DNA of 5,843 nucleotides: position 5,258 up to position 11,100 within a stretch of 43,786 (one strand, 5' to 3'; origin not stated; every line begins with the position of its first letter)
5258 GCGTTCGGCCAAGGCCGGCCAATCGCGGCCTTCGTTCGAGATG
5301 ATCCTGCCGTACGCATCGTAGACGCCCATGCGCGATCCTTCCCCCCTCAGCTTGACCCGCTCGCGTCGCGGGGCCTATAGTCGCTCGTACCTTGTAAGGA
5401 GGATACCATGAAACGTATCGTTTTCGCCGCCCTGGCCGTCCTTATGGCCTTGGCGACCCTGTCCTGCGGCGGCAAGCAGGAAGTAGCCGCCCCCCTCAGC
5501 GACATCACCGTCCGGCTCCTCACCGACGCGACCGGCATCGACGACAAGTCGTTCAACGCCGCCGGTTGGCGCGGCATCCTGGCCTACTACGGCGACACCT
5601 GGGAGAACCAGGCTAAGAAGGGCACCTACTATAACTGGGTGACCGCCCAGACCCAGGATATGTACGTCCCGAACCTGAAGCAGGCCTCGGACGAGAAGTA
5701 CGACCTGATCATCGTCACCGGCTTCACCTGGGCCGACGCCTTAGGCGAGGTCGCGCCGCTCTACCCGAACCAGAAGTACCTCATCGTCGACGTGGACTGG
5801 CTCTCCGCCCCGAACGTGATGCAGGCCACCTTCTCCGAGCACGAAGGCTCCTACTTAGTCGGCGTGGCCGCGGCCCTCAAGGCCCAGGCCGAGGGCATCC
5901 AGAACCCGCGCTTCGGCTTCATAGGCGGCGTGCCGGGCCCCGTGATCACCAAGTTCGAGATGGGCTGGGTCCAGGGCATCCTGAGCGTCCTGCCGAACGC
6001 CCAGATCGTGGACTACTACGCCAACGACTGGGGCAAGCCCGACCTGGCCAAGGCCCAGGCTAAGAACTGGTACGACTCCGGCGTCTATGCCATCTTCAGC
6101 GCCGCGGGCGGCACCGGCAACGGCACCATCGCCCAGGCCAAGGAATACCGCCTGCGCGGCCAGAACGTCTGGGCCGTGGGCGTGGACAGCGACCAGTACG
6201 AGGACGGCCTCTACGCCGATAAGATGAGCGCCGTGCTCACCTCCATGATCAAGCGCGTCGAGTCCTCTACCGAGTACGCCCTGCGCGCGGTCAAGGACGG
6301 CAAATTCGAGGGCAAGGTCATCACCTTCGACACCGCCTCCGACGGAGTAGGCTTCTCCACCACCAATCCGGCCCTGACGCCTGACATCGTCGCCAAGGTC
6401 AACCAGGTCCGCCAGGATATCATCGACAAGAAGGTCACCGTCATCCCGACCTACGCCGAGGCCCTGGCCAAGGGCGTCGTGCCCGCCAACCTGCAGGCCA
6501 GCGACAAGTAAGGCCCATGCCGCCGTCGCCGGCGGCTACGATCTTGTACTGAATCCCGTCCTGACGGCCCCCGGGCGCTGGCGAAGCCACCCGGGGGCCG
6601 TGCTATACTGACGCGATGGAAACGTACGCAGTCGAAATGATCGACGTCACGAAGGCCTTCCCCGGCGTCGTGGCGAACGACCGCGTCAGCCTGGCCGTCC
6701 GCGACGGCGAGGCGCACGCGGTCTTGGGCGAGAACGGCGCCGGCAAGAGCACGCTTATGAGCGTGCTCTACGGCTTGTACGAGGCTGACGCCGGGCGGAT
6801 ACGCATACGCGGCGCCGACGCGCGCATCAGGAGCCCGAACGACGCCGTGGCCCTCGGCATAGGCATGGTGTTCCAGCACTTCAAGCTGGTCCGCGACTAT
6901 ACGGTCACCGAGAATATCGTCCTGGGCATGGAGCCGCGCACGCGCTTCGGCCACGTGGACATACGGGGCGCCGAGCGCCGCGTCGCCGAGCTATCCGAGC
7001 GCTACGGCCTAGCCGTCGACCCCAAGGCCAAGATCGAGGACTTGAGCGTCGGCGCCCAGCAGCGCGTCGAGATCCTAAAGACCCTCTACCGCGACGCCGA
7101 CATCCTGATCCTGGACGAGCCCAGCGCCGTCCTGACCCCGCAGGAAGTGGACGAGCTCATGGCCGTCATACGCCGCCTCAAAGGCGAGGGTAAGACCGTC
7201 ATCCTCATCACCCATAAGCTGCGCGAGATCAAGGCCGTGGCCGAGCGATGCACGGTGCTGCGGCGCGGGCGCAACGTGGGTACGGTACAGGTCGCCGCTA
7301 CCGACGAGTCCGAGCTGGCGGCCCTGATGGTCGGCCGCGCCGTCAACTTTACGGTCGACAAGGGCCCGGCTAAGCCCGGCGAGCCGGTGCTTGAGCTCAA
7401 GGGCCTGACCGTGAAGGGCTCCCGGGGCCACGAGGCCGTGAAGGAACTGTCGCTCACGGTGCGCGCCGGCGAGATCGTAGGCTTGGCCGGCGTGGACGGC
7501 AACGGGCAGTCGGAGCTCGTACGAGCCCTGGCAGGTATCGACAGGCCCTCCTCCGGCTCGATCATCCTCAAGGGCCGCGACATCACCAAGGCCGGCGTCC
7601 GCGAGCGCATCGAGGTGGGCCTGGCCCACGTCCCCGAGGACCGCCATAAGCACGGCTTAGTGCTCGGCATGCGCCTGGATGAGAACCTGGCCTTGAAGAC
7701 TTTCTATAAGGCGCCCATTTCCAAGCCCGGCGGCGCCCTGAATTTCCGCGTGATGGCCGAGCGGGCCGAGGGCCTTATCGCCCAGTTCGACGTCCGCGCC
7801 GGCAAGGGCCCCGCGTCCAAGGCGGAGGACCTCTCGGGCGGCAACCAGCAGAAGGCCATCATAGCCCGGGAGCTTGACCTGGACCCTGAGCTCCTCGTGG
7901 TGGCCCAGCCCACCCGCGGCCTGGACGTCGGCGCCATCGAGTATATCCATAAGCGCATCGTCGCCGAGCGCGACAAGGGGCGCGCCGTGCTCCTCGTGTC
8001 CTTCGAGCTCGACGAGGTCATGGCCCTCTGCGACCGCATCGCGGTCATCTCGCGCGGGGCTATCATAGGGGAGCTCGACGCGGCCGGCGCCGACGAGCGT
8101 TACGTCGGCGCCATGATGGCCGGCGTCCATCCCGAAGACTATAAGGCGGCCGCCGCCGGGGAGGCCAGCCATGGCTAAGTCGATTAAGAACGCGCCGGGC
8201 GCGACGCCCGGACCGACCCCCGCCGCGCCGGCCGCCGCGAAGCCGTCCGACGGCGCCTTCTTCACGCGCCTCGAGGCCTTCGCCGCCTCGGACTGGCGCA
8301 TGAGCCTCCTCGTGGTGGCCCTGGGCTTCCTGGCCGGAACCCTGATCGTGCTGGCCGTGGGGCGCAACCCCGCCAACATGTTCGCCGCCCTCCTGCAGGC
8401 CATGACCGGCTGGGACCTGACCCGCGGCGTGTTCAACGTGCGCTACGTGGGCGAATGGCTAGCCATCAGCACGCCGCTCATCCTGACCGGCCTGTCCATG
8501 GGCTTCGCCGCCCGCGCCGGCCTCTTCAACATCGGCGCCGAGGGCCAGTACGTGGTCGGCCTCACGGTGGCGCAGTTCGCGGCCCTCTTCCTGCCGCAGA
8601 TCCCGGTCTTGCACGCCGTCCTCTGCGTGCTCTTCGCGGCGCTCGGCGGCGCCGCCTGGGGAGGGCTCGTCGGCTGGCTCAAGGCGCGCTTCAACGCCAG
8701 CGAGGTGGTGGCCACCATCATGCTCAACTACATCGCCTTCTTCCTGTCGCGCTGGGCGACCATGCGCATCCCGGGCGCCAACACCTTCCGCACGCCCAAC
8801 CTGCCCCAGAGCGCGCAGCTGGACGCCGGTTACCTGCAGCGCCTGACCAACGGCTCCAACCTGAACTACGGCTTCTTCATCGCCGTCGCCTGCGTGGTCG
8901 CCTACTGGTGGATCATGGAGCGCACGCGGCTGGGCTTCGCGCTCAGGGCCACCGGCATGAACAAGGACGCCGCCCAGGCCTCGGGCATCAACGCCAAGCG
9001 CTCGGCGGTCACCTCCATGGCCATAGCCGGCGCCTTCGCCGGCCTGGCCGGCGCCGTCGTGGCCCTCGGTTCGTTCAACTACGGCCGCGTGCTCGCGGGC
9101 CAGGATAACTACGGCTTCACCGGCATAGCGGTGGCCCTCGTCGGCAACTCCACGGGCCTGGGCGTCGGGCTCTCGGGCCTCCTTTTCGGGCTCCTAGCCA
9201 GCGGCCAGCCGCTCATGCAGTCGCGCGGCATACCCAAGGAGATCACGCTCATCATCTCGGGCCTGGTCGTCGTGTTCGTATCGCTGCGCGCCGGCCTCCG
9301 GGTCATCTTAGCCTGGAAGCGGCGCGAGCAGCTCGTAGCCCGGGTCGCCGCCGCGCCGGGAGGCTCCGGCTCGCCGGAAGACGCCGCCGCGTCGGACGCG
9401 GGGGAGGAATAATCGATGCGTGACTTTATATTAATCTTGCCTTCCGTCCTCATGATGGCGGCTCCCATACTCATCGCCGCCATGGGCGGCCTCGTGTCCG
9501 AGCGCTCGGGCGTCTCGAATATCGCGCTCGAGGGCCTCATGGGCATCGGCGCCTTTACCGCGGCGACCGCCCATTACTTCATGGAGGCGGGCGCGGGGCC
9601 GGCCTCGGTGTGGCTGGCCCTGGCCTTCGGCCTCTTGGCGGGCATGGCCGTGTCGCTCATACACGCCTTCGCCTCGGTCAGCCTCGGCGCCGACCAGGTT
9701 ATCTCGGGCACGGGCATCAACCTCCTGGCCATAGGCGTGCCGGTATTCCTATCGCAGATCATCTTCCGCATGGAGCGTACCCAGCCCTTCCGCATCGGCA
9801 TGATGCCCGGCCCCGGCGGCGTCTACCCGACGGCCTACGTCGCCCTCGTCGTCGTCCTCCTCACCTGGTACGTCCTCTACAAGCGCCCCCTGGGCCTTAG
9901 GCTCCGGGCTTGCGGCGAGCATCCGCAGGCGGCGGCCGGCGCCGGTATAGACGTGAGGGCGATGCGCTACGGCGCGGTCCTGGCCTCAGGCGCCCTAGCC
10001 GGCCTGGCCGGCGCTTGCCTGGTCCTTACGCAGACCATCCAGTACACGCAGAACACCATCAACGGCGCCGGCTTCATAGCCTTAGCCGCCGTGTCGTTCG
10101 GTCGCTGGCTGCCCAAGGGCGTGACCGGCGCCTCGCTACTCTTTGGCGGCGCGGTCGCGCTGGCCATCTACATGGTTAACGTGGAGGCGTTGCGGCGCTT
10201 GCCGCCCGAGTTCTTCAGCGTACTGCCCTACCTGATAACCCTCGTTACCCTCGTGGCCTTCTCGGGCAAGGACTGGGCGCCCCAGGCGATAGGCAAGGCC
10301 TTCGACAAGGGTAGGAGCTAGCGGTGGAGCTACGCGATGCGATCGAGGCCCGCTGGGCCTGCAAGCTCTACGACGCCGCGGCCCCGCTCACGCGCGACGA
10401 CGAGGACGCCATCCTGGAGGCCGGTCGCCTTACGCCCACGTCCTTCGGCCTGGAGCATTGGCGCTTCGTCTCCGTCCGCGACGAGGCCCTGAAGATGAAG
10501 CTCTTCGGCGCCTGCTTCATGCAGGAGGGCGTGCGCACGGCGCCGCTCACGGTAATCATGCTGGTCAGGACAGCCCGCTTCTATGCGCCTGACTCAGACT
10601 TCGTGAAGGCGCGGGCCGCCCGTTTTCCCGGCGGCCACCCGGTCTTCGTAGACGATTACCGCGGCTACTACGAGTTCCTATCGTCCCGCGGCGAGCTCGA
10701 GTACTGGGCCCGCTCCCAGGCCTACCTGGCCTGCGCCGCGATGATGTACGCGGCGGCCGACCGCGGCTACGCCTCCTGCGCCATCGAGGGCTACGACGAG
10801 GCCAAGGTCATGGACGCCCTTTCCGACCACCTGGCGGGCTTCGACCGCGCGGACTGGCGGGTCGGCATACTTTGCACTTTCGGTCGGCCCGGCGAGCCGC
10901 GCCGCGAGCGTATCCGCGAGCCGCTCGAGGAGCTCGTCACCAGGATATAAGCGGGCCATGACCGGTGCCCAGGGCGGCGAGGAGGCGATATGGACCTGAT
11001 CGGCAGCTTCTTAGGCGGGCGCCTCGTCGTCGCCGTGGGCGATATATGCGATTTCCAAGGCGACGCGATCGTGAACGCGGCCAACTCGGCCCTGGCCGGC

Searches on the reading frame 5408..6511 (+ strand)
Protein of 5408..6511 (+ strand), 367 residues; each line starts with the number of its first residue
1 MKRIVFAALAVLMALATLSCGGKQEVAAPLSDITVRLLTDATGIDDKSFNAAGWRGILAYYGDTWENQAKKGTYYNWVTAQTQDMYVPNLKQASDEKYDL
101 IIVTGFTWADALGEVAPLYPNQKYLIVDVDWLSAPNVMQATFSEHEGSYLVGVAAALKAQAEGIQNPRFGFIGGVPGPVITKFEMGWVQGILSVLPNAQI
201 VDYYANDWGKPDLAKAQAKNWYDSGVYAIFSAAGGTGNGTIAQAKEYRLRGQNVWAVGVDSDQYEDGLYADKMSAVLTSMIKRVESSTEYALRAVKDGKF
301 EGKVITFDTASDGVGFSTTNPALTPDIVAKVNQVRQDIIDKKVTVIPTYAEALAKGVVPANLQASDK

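Call 10: search_protein_families(library=pfam, proteins=[window:5408-6511:+])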
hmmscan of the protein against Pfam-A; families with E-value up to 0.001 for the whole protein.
window:5408-6511:+ (367 aa): 1 family
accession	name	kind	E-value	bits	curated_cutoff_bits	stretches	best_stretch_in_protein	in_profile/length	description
PF02608.20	Bmp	-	2.1e-55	188.3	24.1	1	38-345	6-297/301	ABC transporter substrate-binding protein PnrA-like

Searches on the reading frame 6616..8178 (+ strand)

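Call 10: search_protein_families(library=pfam, proteins=[window:6616-8178:+])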
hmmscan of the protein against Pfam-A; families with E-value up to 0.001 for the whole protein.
window:6616-8178:+ (520 aa): 3 families
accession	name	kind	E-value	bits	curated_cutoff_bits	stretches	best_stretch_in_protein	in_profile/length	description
PF00005.33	ABC_tran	-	1.3e-49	168.7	25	2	23-170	3-136/137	ABC transporter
PF13304.12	AAA_21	-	4.2e-07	30.7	27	0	149-200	243-298/304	AAA domain, putative AbiEii toxin, Type IV TA system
PF02463.25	SMC_N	-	0.00048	20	40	0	32-211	25-208/220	RecF/RecN/SMC N terminal domain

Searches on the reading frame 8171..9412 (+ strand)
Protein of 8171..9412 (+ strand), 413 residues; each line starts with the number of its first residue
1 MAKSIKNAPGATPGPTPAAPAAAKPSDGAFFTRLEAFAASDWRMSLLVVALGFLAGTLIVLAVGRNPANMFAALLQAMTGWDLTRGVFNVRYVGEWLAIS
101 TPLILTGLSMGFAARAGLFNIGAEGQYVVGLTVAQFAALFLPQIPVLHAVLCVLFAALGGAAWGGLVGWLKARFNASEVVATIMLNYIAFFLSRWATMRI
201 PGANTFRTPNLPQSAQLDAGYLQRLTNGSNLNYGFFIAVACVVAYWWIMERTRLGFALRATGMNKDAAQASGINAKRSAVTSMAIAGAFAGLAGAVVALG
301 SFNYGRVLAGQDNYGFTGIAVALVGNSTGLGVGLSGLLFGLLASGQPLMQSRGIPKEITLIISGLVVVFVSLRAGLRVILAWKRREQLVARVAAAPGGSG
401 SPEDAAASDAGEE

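Call 10: search_protein_families(library=pfam, proteins=[window:8171-9412:+])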
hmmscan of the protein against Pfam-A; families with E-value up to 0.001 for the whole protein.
window:8171-9412:+ (413 aa): 1 family
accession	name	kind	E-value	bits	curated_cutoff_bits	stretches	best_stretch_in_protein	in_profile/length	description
PF02653.21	BPD_transp_2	-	2.2e-42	145.5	26.8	1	95-370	4-268/269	Branched-chain amino acid transport system / permease component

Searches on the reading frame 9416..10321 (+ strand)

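Call 10: search_protein_families(library=pfam, proteins=[window:9416-10321:+])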
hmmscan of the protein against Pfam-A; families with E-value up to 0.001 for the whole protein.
window:9416-10321:+ (301 aa): 1 family
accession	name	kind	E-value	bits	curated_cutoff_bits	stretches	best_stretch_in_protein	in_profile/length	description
PF02653.21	BPD_transp_2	-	2.5e-45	155.1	26.8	1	10-279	4-269/269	Branched-chain amino acid transport system / permease component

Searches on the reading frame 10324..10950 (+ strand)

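Call 10: search_protein_families(library=pfam, proteins=[window:10324-10950:+])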
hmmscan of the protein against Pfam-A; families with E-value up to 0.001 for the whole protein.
window:10324-10950:+ (208 aa): 1 family
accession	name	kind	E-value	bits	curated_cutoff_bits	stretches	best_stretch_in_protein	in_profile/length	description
PF00881.29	Nitroreductase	-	3.2e-17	63.7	23.5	1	7-166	1-152/167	Nitroreductase family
